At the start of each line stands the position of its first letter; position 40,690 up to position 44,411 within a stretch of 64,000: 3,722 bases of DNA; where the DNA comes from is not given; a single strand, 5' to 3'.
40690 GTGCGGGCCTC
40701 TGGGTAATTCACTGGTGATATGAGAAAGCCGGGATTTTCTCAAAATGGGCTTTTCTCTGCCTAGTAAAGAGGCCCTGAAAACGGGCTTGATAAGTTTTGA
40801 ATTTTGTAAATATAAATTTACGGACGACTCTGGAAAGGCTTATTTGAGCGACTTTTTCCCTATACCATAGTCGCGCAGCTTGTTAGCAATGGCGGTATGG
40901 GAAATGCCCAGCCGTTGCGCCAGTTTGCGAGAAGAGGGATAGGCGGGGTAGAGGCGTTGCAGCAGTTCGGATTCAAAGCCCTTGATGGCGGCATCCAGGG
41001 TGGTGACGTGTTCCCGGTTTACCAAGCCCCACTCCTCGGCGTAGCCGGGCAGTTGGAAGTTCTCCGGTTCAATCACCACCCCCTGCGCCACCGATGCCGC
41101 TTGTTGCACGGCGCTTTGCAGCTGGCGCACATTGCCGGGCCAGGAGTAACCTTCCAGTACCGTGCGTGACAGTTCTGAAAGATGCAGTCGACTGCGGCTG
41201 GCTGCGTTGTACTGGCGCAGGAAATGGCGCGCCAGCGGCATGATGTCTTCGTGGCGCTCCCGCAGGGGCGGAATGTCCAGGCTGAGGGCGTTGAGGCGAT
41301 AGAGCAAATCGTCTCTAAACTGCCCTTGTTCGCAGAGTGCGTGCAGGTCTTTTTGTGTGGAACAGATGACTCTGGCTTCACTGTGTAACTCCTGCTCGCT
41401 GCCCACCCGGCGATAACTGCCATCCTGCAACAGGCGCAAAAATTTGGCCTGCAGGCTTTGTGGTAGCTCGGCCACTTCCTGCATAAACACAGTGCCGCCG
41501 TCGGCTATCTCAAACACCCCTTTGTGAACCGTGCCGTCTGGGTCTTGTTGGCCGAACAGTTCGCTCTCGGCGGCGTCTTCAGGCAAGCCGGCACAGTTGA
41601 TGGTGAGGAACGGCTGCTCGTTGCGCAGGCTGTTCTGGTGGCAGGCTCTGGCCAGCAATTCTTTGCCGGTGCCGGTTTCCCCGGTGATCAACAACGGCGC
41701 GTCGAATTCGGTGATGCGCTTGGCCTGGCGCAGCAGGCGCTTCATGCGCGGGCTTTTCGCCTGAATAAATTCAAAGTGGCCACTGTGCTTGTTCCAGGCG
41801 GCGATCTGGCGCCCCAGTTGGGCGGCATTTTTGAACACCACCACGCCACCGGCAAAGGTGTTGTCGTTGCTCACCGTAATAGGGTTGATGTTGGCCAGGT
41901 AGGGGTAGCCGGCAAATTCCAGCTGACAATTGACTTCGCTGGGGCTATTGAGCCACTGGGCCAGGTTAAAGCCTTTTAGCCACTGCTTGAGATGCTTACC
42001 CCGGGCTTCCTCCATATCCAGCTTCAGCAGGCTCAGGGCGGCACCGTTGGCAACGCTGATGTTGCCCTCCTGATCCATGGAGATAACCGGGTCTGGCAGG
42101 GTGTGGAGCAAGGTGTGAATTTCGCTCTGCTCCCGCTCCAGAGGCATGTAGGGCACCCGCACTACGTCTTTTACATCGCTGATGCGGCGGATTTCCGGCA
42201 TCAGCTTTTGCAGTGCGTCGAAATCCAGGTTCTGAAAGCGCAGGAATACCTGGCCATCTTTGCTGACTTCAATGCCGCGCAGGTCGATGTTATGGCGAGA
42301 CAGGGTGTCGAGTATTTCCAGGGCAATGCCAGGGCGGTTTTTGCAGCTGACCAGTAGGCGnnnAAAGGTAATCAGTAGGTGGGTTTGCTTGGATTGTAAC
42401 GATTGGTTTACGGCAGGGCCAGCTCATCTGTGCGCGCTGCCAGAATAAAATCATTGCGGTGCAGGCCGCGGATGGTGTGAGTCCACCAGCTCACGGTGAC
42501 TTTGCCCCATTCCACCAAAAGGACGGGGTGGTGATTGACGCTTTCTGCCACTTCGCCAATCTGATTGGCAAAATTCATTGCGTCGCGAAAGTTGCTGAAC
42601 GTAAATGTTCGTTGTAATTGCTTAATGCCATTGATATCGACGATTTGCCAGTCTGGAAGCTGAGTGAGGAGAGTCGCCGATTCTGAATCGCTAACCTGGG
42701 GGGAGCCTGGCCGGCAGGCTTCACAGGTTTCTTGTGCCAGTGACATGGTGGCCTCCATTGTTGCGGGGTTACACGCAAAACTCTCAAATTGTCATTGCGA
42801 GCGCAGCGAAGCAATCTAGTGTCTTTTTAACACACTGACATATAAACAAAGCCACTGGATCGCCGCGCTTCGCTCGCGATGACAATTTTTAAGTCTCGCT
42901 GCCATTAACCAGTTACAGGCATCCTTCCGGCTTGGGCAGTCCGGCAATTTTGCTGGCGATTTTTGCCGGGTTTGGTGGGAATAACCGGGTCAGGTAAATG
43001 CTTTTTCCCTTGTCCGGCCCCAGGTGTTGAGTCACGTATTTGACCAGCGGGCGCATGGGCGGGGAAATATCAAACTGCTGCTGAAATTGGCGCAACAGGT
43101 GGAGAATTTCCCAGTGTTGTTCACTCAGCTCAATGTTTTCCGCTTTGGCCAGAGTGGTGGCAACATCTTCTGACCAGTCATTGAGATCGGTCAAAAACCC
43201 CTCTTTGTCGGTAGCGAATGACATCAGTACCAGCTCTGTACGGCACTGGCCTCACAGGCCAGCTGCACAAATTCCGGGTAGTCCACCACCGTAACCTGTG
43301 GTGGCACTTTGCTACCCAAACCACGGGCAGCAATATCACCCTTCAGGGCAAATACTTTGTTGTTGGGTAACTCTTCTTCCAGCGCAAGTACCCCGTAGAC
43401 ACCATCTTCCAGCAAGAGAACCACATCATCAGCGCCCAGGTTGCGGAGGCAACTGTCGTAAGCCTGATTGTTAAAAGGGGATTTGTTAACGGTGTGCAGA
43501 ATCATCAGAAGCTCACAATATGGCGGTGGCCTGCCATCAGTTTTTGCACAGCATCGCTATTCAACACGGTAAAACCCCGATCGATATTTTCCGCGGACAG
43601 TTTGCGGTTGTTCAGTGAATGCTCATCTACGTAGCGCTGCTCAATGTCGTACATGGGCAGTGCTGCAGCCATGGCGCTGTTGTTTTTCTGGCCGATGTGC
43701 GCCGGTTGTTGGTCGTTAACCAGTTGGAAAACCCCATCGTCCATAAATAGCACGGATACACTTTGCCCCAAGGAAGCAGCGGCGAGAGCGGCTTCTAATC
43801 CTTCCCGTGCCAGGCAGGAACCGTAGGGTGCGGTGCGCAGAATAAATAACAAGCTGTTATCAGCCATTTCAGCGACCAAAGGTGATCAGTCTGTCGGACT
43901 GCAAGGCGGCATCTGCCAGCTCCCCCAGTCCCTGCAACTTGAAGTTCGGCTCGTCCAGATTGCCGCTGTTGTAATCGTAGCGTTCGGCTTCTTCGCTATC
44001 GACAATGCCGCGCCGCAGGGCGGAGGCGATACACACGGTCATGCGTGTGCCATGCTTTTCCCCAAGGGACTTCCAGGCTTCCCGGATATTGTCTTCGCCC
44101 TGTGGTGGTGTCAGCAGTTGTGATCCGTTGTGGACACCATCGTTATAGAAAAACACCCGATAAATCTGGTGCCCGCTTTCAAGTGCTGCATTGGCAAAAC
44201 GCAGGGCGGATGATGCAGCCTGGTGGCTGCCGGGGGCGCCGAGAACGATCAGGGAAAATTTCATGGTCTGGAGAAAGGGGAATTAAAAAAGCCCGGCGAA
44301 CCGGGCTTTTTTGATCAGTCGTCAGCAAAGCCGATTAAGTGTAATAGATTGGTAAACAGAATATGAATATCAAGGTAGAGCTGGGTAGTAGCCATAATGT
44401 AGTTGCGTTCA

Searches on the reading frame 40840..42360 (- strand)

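Call 51: search_protein_families(library=pfam, proteins=[window:40840-42360:-], max_evalue=0.00001)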
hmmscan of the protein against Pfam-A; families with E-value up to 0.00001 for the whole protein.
window:40840-42360:- (506 aa): 6 families
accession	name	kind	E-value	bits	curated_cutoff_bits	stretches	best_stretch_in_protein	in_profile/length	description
PF00158.32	Sigma54_activat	-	5.1e-52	176.4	20.2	1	200-361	2-167/168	Sigma-54 interaction domain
PF14532.12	Sigma54_activ_2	-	1.8e-25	90.2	25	1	201-366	2-138/138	Sigma-54 interaction domain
PF25601.1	AAA_lid_14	-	2.3e-19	69.4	27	1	367-436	1-71/87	AAA+ ATPase lid domain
PF18024.7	HTH_50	-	1.5e-15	57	27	1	459-500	8-49/50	Helix-turn-helix domain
PF01842.31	ACT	-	2.1e-08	34.2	27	1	2-60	3-64/66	ACT domain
PF00989.32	PAS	-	1.8e-06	28.4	22.6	1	81-125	3-47/113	PAS fold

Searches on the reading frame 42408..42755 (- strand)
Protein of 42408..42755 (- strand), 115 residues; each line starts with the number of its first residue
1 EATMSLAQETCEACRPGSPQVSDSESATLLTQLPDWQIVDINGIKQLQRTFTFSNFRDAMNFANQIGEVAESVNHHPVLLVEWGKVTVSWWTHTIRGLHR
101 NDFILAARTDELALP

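Call 19: search_protein_families(library=pfam, proteins=[window:42408-42755:-], max_evalue=0.01)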
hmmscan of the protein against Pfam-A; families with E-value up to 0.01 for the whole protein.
window:42408-42755:- (115 aa): 1 family
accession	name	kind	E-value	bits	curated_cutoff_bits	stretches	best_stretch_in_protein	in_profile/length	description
PF01329.24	Pterin_4a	-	6.6e-31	106.7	26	1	20-112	2-91/91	Pterin 4 alpha carbinolamine dehydratase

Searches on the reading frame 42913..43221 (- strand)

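Call 19: search_protein_families(library=pfam, proteins=[window:42913-43221:-], max_evalue=0.01)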
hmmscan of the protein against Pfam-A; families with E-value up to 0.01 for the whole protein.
window:42913-43221:- (102 aa): 1 family
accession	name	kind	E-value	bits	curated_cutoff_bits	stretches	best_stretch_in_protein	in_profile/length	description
PF04358.19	DsrC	-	2e-37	128.3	24.9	1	2-102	7-107/107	DsrC like protein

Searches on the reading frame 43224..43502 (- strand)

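Call 19: search_protein_families(library=pfam, proteins=[window:43224-43502:-], max_evalue=0.01)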
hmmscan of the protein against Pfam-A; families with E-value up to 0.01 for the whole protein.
window:43224-43502:- (92 aa): 1 family
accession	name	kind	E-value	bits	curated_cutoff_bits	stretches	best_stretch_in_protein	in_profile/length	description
PF04077.17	DsrH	-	6.8e-23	81.1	24.4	1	7-86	1-86/88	DsrH like protein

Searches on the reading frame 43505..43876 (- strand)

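Call 19: search_protein_families(library=pfam, proteins=[window:43505-43876:-], max_evalue=0.01)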
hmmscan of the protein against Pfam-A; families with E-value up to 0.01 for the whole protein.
window:43505-43876:- (123 aa): 1 family
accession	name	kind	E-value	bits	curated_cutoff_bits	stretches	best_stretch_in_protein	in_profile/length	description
PF02635.20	DsrE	-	1.1e-22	80.9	22.7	1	8-123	2-116/116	DsrE/DsrF-like family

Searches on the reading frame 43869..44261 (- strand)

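Call 19: search_protein_families(library=pfam, proteins=[window:43869-44261:-], max_evalue=0.01)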
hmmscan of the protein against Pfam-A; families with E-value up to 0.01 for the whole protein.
window:43869-44261:- (130 aa): 1 family
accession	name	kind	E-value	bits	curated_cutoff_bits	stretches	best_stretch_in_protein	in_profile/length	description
PF02635.20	DsrE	-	2.4e-27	95.8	22.7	1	2-128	3-116/116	DsrE/DsrF-like family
